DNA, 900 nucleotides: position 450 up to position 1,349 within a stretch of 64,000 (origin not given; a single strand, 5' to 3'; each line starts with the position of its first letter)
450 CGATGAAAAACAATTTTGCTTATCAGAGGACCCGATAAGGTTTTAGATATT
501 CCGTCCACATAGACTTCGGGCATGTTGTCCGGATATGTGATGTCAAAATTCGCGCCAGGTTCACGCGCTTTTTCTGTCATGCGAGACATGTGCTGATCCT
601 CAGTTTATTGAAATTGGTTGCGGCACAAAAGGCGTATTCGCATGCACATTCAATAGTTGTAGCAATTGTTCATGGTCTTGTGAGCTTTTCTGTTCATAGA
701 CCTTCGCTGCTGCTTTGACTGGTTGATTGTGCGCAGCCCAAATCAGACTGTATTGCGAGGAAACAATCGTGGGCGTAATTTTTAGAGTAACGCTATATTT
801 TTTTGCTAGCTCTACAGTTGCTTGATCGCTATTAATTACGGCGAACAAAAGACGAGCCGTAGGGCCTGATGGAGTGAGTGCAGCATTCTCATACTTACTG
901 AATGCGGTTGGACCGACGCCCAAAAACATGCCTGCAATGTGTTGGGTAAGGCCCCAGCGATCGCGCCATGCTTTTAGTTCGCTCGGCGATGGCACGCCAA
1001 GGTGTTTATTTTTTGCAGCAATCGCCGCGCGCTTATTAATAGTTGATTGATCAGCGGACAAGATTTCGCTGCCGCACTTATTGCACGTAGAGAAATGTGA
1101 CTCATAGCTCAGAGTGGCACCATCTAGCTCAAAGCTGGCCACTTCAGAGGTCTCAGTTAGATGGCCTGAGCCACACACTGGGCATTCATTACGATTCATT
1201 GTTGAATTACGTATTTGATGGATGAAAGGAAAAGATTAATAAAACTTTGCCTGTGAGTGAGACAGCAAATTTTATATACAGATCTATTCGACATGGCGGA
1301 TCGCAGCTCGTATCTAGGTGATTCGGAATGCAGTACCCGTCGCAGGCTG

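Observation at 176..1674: Tripartite MqsR / extended MqsA / unknown third gene operon: candidate toxin-antitoxin-chaperone or defence module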

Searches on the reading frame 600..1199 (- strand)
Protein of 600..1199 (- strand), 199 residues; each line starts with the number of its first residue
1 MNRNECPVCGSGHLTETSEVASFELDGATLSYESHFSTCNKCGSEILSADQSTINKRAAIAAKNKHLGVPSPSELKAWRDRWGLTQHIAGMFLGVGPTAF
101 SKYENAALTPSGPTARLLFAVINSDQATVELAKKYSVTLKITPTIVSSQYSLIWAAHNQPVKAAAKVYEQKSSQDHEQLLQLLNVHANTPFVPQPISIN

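Call 4: search_protein_families(library=pfam, proteins=[window:600-1199:-], max_evalue=0.1)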
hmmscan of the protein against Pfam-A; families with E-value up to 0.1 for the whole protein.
window:600-1199:- (199 aa): 8 families
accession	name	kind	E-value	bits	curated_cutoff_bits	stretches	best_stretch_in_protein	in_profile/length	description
PF15731.11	MqsA_antitoxin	-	8.9e-12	45.7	30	1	5-118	2-117/131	Antitoxin component of bacterial toxin-antitoxin system, MqsA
PF13560.12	HTH_31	-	0.00019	22.1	27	1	74-129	5-61/64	Helix-turn-helix domain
PF14354.12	Lar_restr_allev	-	0.00055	20.6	28.6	1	4-62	4-53/58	Restriction alleviation protein Lar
PF20432.4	Xre-like-HTH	-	0.003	18.3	25.8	0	80-110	20-52/63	Antitoxin Xre-like helix-turn-helix domain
PF13248.11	Zn_ribbon_3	-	0.013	15.3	27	0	38-51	4-16/26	zinc-ribbon domain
PF13240.11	Zn_Ribbon_1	-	0.055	13.7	25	0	38-45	15-22/23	zinc-ribbon domain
PF01381.28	HTH_3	-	0.072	13.6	23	0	75-123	1-49/55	Helix-turn-helix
PF14768.12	RPA_interact_C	-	0.089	13.8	25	0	6-20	2-16/80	Replication protein A interacting C-terminal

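Call 6: search_protein_families(library=padloc, proteins=[window:600-1199:-], max_evalue=0.1)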
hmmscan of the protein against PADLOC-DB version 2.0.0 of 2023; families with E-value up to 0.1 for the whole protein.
window:600-1199:- (199 aa): 1 family
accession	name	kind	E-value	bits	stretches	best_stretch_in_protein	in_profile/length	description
PDLC02602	DrmC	-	0.0065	13.5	1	73-142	55-125/381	DrmC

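Call 7: search_protein_families(library=ncbifam, proteins=[window:600-1199:-], max_evalue=1)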
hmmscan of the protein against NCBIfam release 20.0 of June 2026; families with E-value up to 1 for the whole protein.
window:600-1199:- (199 aa): 7 families
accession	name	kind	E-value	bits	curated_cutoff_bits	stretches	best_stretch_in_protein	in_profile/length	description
TIGR03830.1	CxxCG_CxxCG_HTH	subfamily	6.6e-26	90.6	61.8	1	6-125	1-119/127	type II TA system antitoxin MqsA family protein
TIGR03831.1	YgiT_finger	domain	0.00036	20.7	20.2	1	6-50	1-46/46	YgiT-type zinc finger protein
NF006224.0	PRK08351.1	equivalog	0.1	12.6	108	0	4-16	16-28/61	DNA-directed RNA polymerase subunit E''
NF041951.1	phage_RstR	subfamily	0.12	12.7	80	1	74-112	6-44/108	RstR family transcriptional repressor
TIGR03655.1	anti_R_Lar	subfamily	0.13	12.6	39.6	1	5-49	3-41/55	Lar family restriction alleviation protein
NF047912.1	ECs_2282_CxxC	subfamily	0.17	11.8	37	0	6-63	5-54/60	ECs_2282 family putative zinc-binding protein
NF041664.1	RNAP_arch_Epp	equivalog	0.49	10.4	50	0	3-16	12-25/57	transcription elongation factor subunit Spt4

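Call 8: search_protein_families(library=phrogs, proteins=[window:600-1199:-], max_evalue=1)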
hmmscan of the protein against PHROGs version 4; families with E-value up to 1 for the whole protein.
window:600-1199:- (199 aa): 12 families
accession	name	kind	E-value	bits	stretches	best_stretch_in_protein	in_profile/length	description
phrog_19114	-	unknown function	8.6e-14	52.7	1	5-128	4-128/135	-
phrog_25463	-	unknown function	5.2e-12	46.8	1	6-134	5-134/207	-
phrog_2104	-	unknown function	8.4e-05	23.7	1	55-125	27-93/103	-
phrog_7241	-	transcription regulation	0.073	14.1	1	56-111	47-102/122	transcriptional regulator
phrog_34341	-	transcription regulation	0.077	14.3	1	2-108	2-109/122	transcriptional regulator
phrog_2834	-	unknown function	0.11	13.4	1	3-53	15-66/78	-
phrog_1373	-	transcription regulation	0.13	13.3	1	72-161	65-138/166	transcriptional regulator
phrog_3221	-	unknown function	0.2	12.6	0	33-47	10-24/57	-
phrog_2945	-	unknown function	0.26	12.1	0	34-48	7-21/68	-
phrog_12346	-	unknown function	0.27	12.5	0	25-49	29-53/82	-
phrog_18227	-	unknown function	0.38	12.2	1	1-43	56-90/147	-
phrog_17723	-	unknown function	0.38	11.8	0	5-14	6-15/47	-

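Call 14: find_homologous_proteins(query=window:600-1199:-, max_evalue=0.001)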
Query window:600-1199:- (199 aa): 11 proteins with E <= 0.001 among 256 candidates.
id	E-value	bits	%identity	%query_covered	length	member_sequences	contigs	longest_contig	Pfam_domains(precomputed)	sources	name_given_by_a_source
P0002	3.6e-128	443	100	100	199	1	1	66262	PF15731.12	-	-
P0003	2.3e-37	147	50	71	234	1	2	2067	PF15731.12,PF13560.13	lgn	-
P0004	3.2e-37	146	51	70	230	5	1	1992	PF15731.12,PF13560.13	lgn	-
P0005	1.7e-36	144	53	68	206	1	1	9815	PF01381.29,PF15731.12,PF13560.13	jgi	-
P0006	1.4e-27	115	42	74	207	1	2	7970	PF15731.12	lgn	-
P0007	1.9e-25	108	39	80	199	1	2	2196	PF14354.14,PF15731.12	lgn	-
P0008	2.2e-23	101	42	67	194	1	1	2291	PF01381.29,PF15731.12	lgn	-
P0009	7.9e-17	80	34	82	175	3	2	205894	PF15731.12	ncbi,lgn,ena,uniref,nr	ncbi:type II toxin-antitoxin system MqsA family antitoxin [Pseudocitrobacter sp. MW920760]|uniref:ty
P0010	4.9e-16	77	39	59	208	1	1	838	PF15731.12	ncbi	-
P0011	1.1e-14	73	38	67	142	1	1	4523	PF15731.12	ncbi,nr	ncbi:MAG: type II toxin-antitoxin system MqsA family antitoxin [Gammaproteobacteria bacterium]|nr:ty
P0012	1.4e-14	72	36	69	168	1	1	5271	PF15731.12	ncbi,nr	ncbi:MAG: type II toxin-antitoxin system MqsA family antitoxin [Gammaproteobacteria bacterium]|nr:ty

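Call 15: find_encoding_contigs(protein=P0005, flank=4000, max_places=3)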
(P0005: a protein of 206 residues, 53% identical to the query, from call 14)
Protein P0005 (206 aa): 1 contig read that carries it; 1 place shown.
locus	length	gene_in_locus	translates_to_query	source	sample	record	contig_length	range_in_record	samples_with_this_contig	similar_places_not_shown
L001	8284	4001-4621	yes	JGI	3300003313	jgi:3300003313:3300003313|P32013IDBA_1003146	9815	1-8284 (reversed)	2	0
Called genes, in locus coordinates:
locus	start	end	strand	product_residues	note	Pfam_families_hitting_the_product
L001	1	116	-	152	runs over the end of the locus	PF03100:CcmE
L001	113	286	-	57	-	PF04995:CcmD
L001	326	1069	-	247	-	PF01578:Cytochrom_C_asm, PF27518:CcmC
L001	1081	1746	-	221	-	PF03379:CcmB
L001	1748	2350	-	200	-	PF00005:ABC_tran, PF02463:SMC_N (faint), PF13304:AAA_21 (faint)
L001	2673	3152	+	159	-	-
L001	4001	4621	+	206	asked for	PF15731:MqsA_antitoxin, PF13560:HTH_31 (weak), PF01381:HTH_3 (faint)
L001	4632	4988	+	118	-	-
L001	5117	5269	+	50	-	-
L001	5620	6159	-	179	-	PF01066:CDP-OH_P_transf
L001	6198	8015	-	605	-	PF01541:GIY-YIG, PF27096:UvrC_M, PF02151:UVR, PF22920:UvrC_RNaseH, PF08459:UvrC_RNaseH_dom, PF14520:HHH_5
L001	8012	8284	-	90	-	?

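Call 16: find_encoding_contigs(protein=P0006, flank=4000, max_places=3)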
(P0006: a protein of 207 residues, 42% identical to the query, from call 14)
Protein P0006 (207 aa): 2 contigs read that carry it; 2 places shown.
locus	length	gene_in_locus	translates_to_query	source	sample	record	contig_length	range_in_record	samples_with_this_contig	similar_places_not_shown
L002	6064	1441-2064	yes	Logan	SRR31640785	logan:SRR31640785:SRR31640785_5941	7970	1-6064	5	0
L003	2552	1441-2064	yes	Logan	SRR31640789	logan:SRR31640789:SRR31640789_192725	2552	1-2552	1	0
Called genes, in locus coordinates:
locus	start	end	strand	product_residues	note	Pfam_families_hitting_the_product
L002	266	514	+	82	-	-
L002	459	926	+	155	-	-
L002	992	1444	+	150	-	-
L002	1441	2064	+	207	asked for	PF15731:MqsA_antitoxin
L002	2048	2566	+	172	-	-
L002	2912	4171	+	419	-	-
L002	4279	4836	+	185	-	-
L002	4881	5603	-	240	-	-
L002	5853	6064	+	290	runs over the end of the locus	-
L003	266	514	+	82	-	-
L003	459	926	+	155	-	-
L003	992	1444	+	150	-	-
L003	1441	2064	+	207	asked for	PF15731:MqsA_antitoxin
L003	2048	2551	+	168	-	?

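Call 17: find_encoding_contigs(protein=P0009, flank=4000, max_places=3)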
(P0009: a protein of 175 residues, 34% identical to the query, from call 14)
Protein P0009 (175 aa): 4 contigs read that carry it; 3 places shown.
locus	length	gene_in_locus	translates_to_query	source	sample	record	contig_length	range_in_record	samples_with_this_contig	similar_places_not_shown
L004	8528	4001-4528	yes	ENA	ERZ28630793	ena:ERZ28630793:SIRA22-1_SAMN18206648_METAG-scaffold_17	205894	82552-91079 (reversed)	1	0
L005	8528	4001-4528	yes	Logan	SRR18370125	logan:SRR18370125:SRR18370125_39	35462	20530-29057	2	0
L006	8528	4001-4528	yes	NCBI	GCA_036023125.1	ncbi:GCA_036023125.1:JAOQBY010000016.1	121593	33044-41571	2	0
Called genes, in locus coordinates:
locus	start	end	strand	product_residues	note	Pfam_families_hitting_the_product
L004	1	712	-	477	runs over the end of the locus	PF00772:DnaB, PF03796:DnaB_C, PF06745:ATPase (weak), PF13481:AAA_25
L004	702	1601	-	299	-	-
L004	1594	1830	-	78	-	-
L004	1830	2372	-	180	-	PF06254:YdaT_toxin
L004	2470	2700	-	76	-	PF14549:P22_Cro (faint), PF15943:YdaS_toxin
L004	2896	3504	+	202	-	PF00717:Peptidase_S24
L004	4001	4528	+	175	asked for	PF15731:MqsA_antitoxin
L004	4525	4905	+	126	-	-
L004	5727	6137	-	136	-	-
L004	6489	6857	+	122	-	PF10800:DUF2528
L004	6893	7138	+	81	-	-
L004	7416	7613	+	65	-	PF07358:DUF1482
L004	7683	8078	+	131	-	-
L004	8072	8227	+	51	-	-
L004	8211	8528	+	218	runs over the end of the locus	PF00929:RNase_T, PF20600:ExoX-like_C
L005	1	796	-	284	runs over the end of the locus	PF01695:IstB_IS21, PF00308:Bac_DnaA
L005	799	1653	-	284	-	PF04492:Phage_rep_O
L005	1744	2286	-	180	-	PF06254:YdaT_toxin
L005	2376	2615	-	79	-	-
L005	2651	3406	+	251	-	PF01381:HTH_3 (weak), PF00717:Peptidase_S24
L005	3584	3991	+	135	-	-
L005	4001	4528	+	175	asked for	PF15731:MqsA_antitoxin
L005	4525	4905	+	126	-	-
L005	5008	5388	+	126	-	-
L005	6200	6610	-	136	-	-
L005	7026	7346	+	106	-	-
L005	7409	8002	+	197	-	-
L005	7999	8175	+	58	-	-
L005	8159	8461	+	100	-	-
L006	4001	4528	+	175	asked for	PF15731:MqsA_antitoxin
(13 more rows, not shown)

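Call 21: find_encoding_contigs(protein=P0003, flank=3000, max_places=3)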
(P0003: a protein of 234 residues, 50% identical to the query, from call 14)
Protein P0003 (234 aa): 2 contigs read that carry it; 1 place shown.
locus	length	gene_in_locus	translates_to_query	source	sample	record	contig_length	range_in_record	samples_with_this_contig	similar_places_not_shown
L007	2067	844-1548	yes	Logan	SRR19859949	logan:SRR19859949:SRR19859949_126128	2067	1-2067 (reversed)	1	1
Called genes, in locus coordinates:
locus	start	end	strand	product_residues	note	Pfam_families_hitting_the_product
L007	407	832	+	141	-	-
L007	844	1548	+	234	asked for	PF15731:MqsA_antitoxin, PF13560:HTH_31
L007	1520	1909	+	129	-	-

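Call 22: find_encoding_contigs(protein=P0007, flank=3000, max_places=3)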
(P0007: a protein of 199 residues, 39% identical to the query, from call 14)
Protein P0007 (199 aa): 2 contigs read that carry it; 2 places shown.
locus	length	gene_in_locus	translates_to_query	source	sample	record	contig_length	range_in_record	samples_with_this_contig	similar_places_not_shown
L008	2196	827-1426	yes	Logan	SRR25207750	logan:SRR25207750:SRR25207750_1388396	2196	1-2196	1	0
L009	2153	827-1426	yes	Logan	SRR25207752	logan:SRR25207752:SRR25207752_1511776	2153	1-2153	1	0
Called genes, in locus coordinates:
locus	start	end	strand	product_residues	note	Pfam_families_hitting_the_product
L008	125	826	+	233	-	-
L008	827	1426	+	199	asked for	PF14354:Lar_restr_allev (weak), PF15731:MqsA_antitoxin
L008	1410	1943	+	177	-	-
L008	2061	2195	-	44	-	?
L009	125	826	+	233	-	-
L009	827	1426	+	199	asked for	PF14354:Lar_restr_allev (weak), PF15731:MqsA_antitoxin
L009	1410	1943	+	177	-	-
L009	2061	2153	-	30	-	?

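Call 23: find_encoding_contigs(protein=P0008, flank=3000, max_places=3)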
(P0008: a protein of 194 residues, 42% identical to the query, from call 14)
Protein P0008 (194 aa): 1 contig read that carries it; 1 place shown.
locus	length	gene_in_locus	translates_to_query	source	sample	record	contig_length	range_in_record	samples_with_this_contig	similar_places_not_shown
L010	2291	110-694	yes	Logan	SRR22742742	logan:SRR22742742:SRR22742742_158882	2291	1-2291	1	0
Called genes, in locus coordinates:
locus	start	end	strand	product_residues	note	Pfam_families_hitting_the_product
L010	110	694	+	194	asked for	PF15731:MqsA_antitoxin, PF01381:HTH_3 (weak)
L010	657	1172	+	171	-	-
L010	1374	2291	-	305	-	?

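Call 24: find_encoding_contigs(protein=P0004, flank=3000, max_places=3)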
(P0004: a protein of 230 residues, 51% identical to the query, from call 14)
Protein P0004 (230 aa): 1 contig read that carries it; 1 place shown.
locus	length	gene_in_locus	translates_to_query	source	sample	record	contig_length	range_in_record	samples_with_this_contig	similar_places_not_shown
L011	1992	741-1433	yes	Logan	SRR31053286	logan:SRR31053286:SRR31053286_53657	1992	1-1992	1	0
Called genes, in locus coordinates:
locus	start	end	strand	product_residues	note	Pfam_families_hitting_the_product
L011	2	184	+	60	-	?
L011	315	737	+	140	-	-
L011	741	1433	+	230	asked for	PF15731:MqsA_antitoxin, PF13560:HTH_31 (weak)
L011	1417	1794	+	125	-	-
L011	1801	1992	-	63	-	?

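Call 50: search_protein_families(library=pfam, proteins=[L005:4525-4905:+, L002:2048-2566:+, L008:1410-1943:+, L010:657-1172:+], max_evalue=1)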
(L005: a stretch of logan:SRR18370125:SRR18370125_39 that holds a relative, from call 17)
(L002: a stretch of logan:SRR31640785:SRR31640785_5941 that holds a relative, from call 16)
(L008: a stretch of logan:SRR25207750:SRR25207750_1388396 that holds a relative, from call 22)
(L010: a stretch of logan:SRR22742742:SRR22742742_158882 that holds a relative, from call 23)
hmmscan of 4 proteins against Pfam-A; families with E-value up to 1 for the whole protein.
L005:4525-4905:+ (126 aa): 1 family
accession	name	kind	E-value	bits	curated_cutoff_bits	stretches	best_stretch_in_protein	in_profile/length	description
PF02556.19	SecB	-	0.0015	18.9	26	1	5-122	6-127/141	Preprotein translocase subunit SecB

L002:2048-2566:+ (172 aa): 1 family
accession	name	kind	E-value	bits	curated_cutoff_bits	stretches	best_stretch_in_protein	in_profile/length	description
PF02556.19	SecB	-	0.00069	20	26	1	56-144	41-126/141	Preprotein translocase subunit SecB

L008:1410-1943:+ (177 aa): 1 family
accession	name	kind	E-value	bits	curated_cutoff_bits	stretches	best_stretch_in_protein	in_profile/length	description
PF02556.19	SecB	-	0.002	18.5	26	1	58-147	42-128/141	Preprotein translocase subunit SecB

L010:657-1172:+ (171 aa): 0 families

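Call 51: search_solved_structures(query=L005:4525-4905:+, max_evalue=10)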
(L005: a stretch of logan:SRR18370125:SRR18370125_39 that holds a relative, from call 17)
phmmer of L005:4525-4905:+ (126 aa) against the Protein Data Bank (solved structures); distinct sequences matched with E-value up to 10: 1.
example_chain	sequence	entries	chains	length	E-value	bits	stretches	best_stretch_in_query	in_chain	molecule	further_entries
3axj_B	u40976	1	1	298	1.1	12.9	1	19-91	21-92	Translin associated factor X, isoform B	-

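Call 52: search_solved_structures(query=L002:2048-2566:+, max_evalue=10)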
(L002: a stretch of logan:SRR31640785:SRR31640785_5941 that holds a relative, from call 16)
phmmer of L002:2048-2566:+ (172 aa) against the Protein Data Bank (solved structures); distinct sequences matched with E-value up to 10: 4.
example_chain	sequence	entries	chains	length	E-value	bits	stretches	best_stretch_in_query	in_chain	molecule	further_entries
5mc7_A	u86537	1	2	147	0.33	14.3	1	107-144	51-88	Coatomer subunit zeta-1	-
2hf6_A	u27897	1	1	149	0.34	14.2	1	107-144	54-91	Coatomer subunit zeta-1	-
3tjz_C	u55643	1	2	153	0.41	14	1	107-144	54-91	Coatomer subunit zeta-1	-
5a1u_F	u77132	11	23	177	0.48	13.8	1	107-144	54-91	COATOMER SUBUNIT ZETA-1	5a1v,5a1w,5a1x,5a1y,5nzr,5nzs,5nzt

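Call 82: predict_structure(alignment_id=A5)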
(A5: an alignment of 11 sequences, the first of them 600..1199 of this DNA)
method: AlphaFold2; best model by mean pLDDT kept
length: 199 residues; sequences in the alignment: 11
mean_pLDDT: 79.0   pTM: 0.64
mean pLDDT of the five models: 79.0, 78.8, 77.9, 77.3, 75.6
residues with pLDDT >= 90: 129; 70-90: 10; 50-70: 8; < 50: 52
segments of 3 or more residues with pLDDT < 50: 146-195
pLDDT, mean of each block of 10 residues (from residue 1): 83 95 96 97 96 96 95 96 95 94 96 95 94 89 52 37 33 45 45 46
secondary structure, 60 per line:
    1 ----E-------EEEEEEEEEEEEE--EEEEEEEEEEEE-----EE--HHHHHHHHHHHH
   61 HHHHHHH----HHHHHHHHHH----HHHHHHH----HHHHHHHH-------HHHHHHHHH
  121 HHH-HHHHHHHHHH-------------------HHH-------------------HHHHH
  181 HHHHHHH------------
elements in order: E13-25 E28-39 H49-67 H72-81 H86-92 H97-104 H112-123 H125-134 H176-187

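Call 95: search_solved_structures(query=window:600-1199:-, max_evalue=0.01, show_alignments=1)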
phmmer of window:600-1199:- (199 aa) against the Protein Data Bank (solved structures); distinct sequences matched with E-value up to 0.01: 2.
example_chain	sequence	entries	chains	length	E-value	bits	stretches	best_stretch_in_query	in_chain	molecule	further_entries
3gn5_A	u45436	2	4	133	8.3e-05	25.6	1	5-120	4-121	HTH-type transcriptional regulator MQSA (YGIT/b3021) | Uncharacterized HTH-type transcriptional regulator ygiT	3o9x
2kz8_A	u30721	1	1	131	0.00012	25.1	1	5-120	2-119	Uncharacterized HTH-type transcriptional regulator ygiT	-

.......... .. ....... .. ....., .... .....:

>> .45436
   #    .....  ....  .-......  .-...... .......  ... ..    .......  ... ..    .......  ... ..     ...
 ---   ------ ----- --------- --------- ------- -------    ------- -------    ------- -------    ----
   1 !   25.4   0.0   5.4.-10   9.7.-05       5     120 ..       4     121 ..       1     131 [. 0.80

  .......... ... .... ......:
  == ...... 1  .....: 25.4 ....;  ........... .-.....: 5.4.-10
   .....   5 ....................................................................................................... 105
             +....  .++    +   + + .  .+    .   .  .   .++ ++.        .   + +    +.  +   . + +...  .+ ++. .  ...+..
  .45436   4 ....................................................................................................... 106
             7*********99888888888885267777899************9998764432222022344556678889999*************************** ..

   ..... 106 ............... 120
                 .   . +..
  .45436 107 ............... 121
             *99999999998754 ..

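Call 99: search_protein_families(library=padloc, proteins=[L005:3584-3991:+, L005:4001-4528:+, L005:4525-4905:+, L002:992-1444:+, L002:1441-2064:+, L002:2048-2566:+, L007:407-832:+, L007:844-1548:+, L007:1520-1909:+], max_evalue=0.01)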
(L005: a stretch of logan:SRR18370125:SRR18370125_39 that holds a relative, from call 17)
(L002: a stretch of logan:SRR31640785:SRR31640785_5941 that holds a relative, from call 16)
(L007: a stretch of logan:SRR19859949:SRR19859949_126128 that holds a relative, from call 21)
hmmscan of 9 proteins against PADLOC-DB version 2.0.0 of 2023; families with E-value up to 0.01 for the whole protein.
L005:3584-3991:+ (135 aa): 0 families

L005:4001-4528:+ (175 aa): 0 families

L005:4525-4905:+ (126 aa): 2 families
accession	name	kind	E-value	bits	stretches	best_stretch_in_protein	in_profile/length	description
PDLC04071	PD-T4-9_C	-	1.4e-08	33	1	6-125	2-118/130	-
PDLC04072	PD-T4-9_C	-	7.9e-07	27.3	1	4-108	3-104/135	-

L002:992-1444:+ (150 aa): 0 families

L002:1441-2064:+ (207 aa): 4 families
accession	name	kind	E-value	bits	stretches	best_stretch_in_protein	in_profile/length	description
PDLC03955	RmrA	-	0.00011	19.6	1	77-173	28-118/371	-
PDLC03949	RmrA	-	0.00091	16.2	1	77-140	10-73/363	-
PDLC03954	RmrA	-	0.0045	13.9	1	72-205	13-141/380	-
PDLC03952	RmrA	-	0.005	13.7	1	72-125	25-78/395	-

L002:2048-2566:+ (172 aa): 1 family
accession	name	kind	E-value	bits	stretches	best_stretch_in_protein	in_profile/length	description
PDLC04072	PD-T4-9_C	-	0.00063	17.9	1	63-158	40-131/135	-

L007:407-832:+ (141 aa): 0 families

L007:844-1548:+ (234 aa): 3 families
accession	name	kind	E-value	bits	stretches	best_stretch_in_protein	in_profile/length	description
PDLC03951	RmrA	-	0.0012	15.9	1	73-156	11-93/400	-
PDLC03947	RmrA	-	0.0015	15.5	1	72-158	13-99/383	-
PDLC04142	capH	-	0.0033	16.5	1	72-149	8-84/103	capH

L007:1520-1909:+ (129 aa): 0 families
